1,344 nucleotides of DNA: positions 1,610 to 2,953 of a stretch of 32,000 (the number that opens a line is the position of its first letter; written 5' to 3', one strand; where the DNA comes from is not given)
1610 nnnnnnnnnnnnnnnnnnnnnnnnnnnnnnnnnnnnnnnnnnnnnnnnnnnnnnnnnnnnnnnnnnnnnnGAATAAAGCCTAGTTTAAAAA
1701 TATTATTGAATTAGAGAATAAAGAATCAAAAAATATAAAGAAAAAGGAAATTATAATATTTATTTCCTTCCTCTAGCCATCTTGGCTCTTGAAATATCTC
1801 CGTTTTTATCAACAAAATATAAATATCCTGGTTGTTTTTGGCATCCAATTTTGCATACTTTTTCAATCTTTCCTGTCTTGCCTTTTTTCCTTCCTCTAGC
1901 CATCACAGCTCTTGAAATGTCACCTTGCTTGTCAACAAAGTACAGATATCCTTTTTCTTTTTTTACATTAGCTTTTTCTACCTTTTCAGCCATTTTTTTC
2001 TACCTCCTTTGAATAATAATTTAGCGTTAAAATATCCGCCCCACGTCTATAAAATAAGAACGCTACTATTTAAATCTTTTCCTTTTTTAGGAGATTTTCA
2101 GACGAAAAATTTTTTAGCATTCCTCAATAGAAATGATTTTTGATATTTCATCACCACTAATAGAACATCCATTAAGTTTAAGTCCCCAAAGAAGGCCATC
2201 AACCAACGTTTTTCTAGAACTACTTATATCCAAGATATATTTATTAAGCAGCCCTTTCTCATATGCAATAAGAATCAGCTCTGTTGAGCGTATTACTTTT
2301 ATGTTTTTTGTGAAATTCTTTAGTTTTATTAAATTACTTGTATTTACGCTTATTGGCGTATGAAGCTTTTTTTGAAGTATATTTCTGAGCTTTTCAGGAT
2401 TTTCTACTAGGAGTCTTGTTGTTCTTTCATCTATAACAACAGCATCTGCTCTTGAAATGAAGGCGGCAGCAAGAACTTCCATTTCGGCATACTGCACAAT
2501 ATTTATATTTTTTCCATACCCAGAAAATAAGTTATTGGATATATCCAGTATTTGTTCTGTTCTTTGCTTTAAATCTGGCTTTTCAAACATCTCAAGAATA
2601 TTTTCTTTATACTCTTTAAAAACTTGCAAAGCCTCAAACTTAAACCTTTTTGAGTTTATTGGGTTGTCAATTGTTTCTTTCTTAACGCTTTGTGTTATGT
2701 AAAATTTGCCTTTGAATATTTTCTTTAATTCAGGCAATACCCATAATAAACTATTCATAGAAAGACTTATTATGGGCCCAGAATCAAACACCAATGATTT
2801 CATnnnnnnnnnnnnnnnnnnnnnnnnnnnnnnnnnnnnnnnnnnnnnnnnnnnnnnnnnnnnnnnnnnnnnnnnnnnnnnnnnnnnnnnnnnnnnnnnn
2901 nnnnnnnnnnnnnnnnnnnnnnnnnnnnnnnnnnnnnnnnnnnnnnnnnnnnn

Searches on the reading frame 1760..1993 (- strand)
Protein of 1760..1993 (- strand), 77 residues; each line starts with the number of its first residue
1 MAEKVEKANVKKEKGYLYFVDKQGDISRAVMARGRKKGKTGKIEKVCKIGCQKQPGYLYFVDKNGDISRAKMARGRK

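Call 3: search_protein_families(library=pfam, proteins=[window:1760-1993:-], max_evalue=0.1)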
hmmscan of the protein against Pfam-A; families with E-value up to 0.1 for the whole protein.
window:1760-1993:- (77 aa): 2 families
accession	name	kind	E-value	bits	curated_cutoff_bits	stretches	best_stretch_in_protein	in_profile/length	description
PF03664.19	Glyco_hydro_62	-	0.051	13.4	22.1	0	39-74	130-163/272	Glycosyl hydrolase family 62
PF04703.18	FaeA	-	0.094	13.5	20.7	0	56-75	34-53/62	FaeA-like protein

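Call 4: search_protein_families(library=padloc, proteins=[window:1760-1993:-], max_evalue=0.1)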
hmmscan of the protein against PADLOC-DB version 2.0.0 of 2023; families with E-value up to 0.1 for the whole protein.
window:1760-1993:- (77 aa): 0 families

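Call 5: search_protein_families(library=ncbifam, proteins=[window:1760-1993:-], max_evalue=0.1)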
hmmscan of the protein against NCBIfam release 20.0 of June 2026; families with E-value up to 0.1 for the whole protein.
window:1760-1993:- (77 aa): 1 family
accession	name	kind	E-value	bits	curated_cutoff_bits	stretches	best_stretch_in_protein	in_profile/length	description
NF038344.1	bile_CoA_BaiB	exception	0.012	14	650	0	14-67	353-406/504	bile acid--CoA ligase BaiB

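Call 78: search_protein_families(library=ncbifam, proteins=[window:1763-1993:-], max_evalue=0.01)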
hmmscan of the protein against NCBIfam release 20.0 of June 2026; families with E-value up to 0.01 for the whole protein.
window:1763-1993:- (77 aa): 0 families

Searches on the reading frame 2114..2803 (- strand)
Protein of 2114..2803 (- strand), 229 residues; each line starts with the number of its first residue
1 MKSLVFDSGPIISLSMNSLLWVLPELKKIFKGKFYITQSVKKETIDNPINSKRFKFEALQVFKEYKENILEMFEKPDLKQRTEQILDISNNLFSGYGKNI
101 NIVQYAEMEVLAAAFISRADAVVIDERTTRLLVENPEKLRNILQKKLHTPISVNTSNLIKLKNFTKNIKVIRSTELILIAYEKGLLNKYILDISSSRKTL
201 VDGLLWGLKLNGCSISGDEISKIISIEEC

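Call 3: search_protein_families(library=pfam, proteins=[window:2114-2803:-], max_evalue=0.1)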
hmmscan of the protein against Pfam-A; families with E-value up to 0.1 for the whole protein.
window:2114-2803:- (229 aa): 0 families

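Call 4: search_protein_families(library=padloc, proteins=[window:2114-2803:-], max_evalue=0.1)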
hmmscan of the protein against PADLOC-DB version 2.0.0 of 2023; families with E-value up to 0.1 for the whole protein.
window:2114-2803:- (229 aa): 2 families
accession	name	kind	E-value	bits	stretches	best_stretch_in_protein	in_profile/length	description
PDLC05071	PDC-S70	-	0.0017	16.5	0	103-132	75-104/161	-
PDLC05073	PDC-S70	-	0.004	15.1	0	4-131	3-104/162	-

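Call 5: search_protein_families(library=ncbifam, proteins=[window:2114-2803:-], max_evalue=0.1)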
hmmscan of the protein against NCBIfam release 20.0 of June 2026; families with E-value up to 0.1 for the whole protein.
window:2114-2803:- (229 aa): 0 families

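Call 8: find_homologous_proteins(query=window:2114-2803:-)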
Query window:2114-2803:- (229 aa): 1285 proteins with E <= 0.001 among 2134 candidates; the best 120 are listed.
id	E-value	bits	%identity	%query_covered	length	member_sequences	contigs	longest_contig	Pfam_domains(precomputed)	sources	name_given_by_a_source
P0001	6.4e-140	482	100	100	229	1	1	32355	PF11848.14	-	-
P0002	4.6e-106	371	73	99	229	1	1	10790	PF11848.14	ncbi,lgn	-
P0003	4.5e-99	348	68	99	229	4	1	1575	PF11848.14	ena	-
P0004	7.8e-98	344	69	99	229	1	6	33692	PF11848.14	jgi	-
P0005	1.9e-96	340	67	99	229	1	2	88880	PF11848.14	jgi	jgi:hypothetical protein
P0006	2.4e-95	336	66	99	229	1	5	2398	PF11848.14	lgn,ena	-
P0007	1.6e-94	333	67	99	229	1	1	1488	PF11848.14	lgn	-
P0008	2.9e-94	333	67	100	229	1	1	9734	PF11848.14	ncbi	-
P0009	1.5e-93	330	68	100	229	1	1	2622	PF11848.14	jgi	-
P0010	2.1e-93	330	68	99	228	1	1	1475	PF11848.14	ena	-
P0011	6.6e-78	279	57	99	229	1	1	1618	PF11848.14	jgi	jgi:hypothetical protein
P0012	1.1e-75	272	56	99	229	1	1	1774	PF11848.14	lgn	-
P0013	3.1e-75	270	54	98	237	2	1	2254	PF11848.14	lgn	-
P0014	5.4e-75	270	54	98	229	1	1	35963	PF11848.14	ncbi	-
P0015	3.4e-74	267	53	99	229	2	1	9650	PF11848.14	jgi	jgi:hypothetical protein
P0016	1.8e-73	265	54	99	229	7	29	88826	PF11848.14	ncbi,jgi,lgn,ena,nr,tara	ncbi:hypothetical protein CL615_01040 [archaeon]|jgi:predicted nucleic acid-binding protein|nr:hypot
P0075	1.2e-67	246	53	99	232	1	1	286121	PF11848.14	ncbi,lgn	-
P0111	3.0e-66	241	50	99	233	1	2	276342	PF11848.14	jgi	-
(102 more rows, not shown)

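Call 10: find_encoding_contigs(protein=P0075, flank=8000, max_places=2)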
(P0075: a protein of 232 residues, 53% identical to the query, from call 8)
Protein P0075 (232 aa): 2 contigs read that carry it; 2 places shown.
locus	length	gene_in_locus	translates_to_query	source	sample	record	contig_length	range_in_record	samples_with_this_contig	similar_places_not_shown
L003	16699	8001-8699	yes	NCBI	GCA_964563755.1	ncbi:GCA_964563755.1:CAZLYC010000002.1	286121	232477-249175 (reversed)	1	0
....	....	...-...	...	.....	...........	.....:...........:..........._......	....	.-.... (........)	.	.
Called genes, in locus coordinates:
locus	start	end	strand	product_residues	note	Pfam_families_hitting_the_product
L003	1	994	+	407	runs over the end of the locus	PF03215:Rad17 (weak), PF05496:RuvB_N (weak), PF00004:AAA, PF25361:AAA_lid_RFC1 (faint), PF16193:AAA_assoc_2 (weak), PF21960:RCF1-5-like_lid (weak)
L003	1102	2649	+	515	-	PF00587:tRNA-synt_2b (weak), PF03129:HGTP_anticodon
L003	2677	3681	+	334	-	-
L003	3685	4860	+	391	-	PF00493:MCM, PF01078:Mg_chelatase (faint), PF17855:MCM_lid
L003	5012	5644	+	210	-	PF00009:GTP_EFTU (faint), PF00735:Septin (faint), PF01926:MMR_HSR1, PF02421:FeoB_N (faint), PF08477:Roc (faint), PF16897:MMR_HSR1_Xtn (faint)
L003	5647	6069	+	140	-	PF09846:OapB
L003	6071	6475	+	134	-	PF09845:OapC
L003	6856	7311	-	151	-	PF21473:OB_Ssb-like, PF01336:tRNA_anti-codon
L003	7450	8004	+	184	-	-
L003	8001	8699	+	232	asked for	PF11848:DUF3368 (weak)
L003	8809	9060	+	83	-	-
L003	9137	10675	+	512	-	PF01935:DUF87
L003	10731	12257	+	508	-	PF00990:GGDEF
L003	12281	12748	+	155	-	-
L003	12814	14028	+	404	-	PF00149:Metallophos, PF12850:Metallophos_2 (weak)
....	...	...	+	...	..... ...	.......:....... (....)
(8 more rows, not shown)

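Call 11: find_encoding_contigs(protein=P0016, flank=8000, max_places=3)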
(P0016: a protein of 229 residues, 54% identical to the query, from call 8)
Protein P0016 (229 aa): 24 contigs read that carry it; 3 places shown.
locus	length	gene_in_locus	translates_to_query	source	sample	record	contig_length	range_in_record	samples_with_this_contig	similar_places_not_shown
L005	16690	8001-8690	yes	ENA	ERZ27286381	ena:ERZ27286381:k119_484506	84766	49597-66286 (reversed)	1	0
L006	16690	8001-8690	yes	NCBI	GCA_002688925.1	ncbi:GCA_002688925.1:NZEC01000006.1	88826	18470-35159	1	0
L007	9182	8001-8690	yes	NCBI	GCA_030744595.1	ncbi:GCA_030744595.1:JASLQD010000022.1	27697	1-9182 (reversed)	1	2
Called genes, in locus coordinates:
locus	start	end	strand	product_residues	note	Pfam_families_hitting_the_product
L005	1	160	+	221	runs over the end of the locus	PF00702:Hydrolase, PF12710:HAD (weak), PF13419:HAD_2, PF13242:Hydrolase_like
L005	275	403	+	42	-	PF18930:DUF5679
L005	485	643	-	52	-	-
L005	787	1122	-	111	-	-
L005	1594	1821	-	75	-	PF01423:LSM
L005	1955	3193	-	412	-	PF01595:CNNM, PF00571:CBS, PF03471:CorC_HlyC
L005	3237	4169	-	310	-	PF00701:DHDPS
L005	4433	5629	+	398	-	PF01926:MMR_HSR1, PF02421:FeoB_N (faint), PF08438:YGR210-like_G4, PF02824:TGS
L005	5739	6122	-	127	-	PF09845:OapC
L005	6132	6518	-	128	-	PF09846:OapB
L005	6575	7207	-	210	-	PF03193:RsgA_GTPase (faint), PF00025:Arf (faint), PF00009:GTP_EFTU (faint), PF00735:Septin (weak), PF00004:AAA (faint), PF00071:Ras (faint), PF01926:MMR_HSR1, PF02421:FeoB_N (weak), +1 more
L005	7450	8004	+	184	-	-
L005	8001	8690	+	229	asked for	PF11848:DUF3368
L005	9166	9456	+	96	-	-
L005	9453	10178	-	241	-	PF14582:Metallophos_3 (faint), PF00149:Metallophos, PF12850:Metallophos_2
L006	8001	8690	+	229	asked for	PF11848:DUF3368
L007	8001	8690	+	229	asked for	PF11848:DUF3368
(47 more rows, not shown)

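Call 12: find_encoding_contigs(protein=P0111, flank=8000, max_places=2)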
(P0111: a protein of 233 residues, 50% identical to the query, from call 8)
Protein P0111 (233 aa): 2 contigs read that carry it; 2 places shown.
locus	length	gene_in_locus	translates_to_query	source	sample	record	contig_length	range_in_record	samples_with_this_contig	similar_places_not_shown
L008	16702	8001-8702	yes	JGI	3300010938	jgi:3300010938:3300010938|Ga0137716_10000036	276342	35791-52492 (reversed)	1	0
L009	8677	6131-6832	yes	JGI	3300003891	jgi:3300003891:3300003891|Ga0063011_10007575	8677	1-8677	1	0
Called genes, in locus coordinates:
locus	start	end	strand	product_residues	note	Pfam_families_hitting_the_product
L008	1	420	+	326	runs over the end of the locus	PF01142:TruD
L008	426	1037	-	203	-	PF00406:ADK, PF13207:AAA_17, PF13238:AAA_18, PF13521:AAA_28 (faint), PF05191:ADK_lid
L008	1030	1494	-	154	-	-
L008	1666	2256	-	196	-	-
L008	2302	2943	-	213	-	PF02811:PHP (weak), PF13263:PHP_C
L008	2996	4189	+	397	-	PF01926:MMR_HSR1, PF02421:FeoB_N (weak), PF08438:YGR210-like_G4, PF02824:TGS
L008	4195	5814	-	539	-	-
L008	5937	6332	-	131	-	PF09845:OapC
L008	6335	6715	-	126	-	PF09846:OapB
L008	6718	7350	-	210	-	PF01926:MMR_HSR1, PF02421:FeoB_N (faint), PF00009:GTP_EFTU (weak)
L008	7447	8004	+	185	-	-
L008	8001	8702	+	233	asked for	PF11848:DUF3368 (weak)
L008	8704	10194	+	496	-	PF01935:DUF87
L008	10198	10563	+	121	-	-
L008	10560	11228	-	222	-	PF04187:Cofac_haem_bdg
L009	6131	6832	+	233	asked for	PF11848:DUF3368 (weak)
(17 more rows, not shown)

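Call 43: predict_structure(alignment_id=A1)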
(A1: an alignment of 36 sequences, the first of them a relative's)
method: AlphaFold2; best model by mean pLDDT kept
length: 229 residues; sequences in the alignment: 36
mean_pLDDT: 93.5   pTM: 0.87
mean pLDDT of the five models: 93.5, 92.6, 92.0, 91.9, 90.7
residues with pLDDT >= 90: 197; 70-90: 30; 50-70: 2; < 50: 0
segments of 3 or more residues with pLDDT < 50: none
pLDDT, mean of each block of 10 residues (from residue 1): 91 91 94 97 96 93 97 96 97 96 94 96 93 96 96 98 94 93 93 92 91 83 81
secondary structure, 60 per line:
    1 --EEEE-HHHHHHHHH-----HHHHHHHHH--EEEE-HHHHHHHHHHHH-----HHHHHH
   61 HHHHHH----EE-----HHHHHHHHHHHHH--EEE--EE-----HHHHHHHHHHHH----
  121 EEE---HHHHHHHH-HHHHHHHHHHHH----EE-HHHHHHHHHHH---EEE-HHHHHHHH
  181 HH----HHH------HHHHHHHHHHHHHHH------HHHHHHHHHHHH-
elements in order: E3-6 H8-16 H22-30 E33-36 H38-49 H55-66 H78-90 E93-95 H105-116 E121-123 H127-134 H136-147 H155-165 E169-171 H173-182 H196-210 H217-228

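Call 45: search_solved_structures(query=A1, max_evalue=1)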
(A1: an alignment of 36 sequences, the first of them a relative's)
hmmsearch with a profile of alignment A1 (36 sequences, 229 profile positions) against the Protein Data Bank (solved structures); distinct sequences matched with E-value up to 1: 7.
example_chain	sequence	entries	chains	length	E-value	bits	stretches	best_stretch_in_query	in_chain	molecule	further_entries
6dus_A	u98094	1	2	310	0.84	12.4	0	154-195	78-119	Type III secretion system effector protein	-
6cgi_A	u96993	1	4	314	0.85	12.3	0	154-195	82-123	Type III secretion system effector protein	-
8px1_A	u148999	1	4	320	0.88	12.3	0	154-195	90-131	Non-LEE encoded effector protein NleB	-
1ra4_A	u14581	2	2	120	0.9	12.3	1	32-79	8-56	50S ribosomal protein L7Ae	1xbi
6eyr_A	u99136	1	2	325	0.9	12.2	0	154-195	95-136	Type III secretion system effector protein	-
6eyt_A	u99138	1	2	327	0.91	12.2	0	154-195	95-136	Type III secretion system effector protein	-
1sds_A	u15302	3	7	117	0.94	12.2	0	33-79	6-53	50S ribosomal protein L7Ae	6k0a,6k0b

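Call 46: fold_search(model_id=the predicted structure, library=pdb)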
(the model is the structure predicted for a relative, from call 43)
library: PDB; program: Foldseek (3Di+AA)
matches with E <= 10: 929; with E <= 0.001: 0
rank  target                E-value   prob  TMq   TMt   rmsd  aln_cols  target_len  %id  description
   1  8rdd                  5.4e-03  0.99  0.39  0.51   6.2       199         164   12  Crystal structure of Saccharomyces cerevisiae Nmd4 protein involved in nonsense mediated mRNA decay (released 2024-08-14)
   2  8rd3_B                7.5e-03  0.99  0.41  0.43   7.2       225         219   12  Crystal structure of Saccharomyces cerevisiae Nmd4 protein bound to Upf1 helicase domain (released 2024-08-14)
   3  8wmm_G                8.9e-03  1.00  0.43  0.67   4.2       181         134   12  Structure of CbCas9-PcrIIC1 complex bound to 28-bp DNA substrate (20-nt complementary) (released 2024-06-05)
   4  5ed0_A                9.4e-03  1.00  0.41  0.65   5.3       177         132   12  Structure of the Shigella flexneri VapC mutant D7N (released 2016-02-17)
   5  3zvk_B                1.2e-02  1.00  0.37  0.59   3.5       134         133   15  Crystal structure of VapBC2 from Rickettsia felis bound to a DNA fragment from their promoter (released 2011-12-14)
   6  3tnd_A                1.4e-02  1.00  0.40  0.63   3.6       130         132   18  Crystal structure of Shigella flexneri VapBC toxin-antitoxin complex (released 2011-11-02)
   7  7qhy_A                1.4e-02  0.94  0.34  0.40   8.9       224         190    9  Structure of a Kluyveromyces lactis protein involved in RNA decay (released 2022-03-23)
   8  3zvk_A                1.7e-02  1.00  0.36  0.56   3.7       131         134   14  Crystal structure of VapBC2 from Rickettsia felis bound to a DNA fragment from their promoter (released 2011-12-14)
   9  3zvk_C                1.8e-02  1.00  0.37  0.59   3.4       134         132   13  Crystal structure of VapBC2 from Rickettsia felis bound to a DNA fragment from their promoter (released 2011-12-14)
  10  1w8i                  2.0e-02  1.00  0.39  0.55  11.3       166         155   13  The Structure of gene product af1683 from Archaeoglobus fulgidus. (released 2004-11-16)
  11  5ecw_A                2.2e-02  1.00  0.42  0.66   4.9       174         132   12  Structure of the Shigella flexneri VapC mutant D7A (released 2016-02-17)
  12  5x3t_B                3.2e-02  1.00  0.41  0.65   3.1       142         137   10  VapBC from Mycobacterium tuberculosis (released 2017-06-07)
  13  4chg_A                3.4e-02  0.99  0.37  0.58   5.3       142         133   15  Crystal structure of VapBC15 complex from Mycobacterium tuberculosis (released 2014-11-12)
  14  3gb6_A                3.4e-02  0.18  0.19  0.16  15.9       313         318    7  Structure of Giardia fructose-1,6-biphosphate aldolase D83A mutant in complex with fructose-1,6-bisphosphate (released 2009-03-31)
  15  6nkl_A                4.0e-02  0.99  0.38  0.59   5.7       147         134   10  2.2 A resolution structure of VapBC-1 from nontypeable Haemophilus influenzae (released 2019-04-10)
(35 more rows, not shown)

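Call 61: search_protein_families(library=pfam, alignment_id=A1, max_evalue=0.1)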
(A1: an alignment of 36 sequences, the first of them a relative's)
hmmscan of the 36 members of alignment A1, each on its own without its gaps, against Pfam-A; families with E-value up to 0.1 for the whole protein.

A. member 1, P0001 (229 aa): 0 families

B. families by the number of members that match (of 36 scanned): 8 families
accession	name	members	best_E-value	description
PF24132.1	DUF7399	1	0.0056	Family of unknown function (DUF7399)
PF10395.14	Utp8_b_propeller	1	0.021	Utp8, N-terminal beta propeller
PF09457.15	RBD-FIP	1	0.028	FIP domain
PF17146.10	PIN_6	1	0.031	PIN domain of ribonuclease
PF12419.13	DUF3670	1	0.032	SNF2 Helicase protein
PF10692.14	DUF2498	1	0.047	Protein of unknown function (DUF2498)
PF18196.7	Cdh1_DBD_1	1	0.053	Chromodomain helicase DNA-binding domain 1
PF10978.13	DUF2785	1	0.088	Protein of unknown function (DUF2785)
